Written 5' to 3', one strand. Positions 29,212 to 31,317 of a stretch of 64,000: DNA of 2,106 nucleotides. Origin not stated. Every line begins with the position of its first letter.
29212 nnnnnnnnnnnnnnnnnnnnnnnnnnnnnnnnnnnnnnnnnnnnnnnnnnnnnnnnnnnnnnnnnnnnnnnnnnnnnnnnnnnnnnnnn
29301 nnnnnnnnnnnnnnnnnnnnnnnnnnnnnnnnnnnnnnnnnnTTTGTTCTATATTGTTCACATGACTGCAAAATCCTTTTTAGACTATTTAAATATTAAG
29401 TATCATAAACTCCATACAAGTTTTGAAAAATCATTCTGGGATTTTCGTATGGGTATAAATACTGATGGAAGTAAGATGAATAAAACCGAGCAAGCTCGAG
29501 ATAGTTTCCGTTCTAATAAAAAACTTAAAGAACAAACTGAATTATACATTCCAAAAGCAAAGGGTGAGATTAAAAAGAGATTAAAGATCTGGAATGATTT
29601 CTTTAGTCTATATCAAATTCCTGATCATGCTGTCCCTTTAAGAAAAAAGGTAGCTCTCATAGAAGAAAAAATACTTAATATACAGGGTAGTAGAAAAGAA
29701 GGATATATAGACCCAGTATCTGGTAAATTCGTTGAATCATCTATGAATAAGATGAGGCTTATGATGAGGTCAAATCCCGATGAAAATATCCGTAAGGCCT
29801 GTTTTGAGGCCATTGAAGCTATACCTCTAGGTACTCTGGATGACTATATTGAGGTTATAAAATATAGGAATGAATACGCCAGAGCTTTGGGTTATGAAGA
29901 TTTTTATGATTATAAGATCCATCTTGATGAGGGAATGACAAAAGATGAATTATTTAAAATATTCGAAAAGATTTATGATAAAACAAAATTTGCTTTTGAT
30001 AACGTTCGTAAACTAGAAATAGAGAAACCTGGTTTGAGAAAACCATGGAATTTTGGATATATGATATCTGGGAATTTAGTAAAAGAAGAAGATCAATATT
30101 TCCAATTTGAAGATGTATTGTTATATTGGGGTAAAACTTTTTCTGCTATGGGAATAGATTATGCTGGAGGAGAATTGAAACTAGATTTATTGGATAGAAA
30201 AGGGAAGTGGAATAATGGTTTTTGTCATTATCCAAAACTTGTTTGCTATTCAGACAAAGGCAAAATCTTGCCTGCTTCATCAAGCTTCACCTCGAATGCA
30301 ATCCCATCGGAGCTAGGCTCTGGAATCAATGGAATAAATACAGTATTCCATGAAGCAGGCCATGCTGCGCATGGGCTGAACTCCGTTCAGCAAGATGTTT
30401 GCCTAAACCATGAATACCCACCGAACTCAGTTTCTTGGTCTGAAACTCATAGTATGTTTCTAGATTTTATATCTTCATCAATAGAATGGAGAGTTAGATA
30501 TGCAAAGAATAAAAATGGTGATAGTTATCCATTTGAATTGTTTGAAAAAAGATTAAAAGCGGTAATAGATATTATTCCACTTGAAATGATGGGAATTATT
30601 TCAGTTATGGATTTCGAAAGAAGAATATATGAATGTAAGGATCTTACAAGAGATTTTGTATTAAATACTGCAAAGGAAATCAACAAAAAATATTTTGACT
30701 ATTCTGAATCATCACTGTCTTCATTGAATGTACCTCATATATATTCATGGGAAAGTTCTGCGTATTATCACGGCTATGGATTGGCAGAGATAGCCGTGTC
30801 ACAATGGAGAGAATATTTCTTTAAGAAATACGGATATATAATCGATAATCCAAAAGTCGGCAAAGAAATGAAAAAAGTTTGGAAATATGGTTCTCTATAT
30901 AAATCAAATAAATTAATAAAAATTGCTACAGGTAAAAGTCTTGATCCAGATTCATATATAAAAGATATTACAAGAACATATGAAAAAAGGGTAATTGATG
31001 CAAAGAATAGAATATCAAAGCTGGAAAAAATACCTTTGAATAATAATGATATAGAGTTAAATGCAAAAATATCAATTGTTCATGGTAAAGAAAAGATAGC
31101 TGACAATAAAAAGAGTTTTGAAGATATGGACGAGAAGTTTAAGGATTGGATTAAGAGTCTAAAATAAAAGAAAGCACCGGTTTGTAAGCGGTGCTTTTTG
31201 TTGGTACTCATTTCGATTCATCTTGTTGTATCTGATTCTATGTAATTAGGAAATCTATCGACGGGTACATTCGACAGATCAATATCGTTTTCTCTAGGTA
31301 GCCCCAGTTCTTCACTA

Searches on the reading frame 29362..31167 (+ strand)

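Call 89: search_protein_families(library=pfam, proteins=[window:29362-31167:+], max_evalue=0.00001)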
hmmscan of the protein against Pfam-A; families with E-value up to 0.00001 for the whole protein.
window:29362-31167:+ (601 aa): 1 family
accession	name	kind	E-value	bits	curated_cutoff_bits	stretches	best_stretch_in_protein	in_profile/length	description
PF01432.26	Peptidase_M3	-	6.8e-18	65.7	27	1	273-535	188-454/457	Peptidase family M3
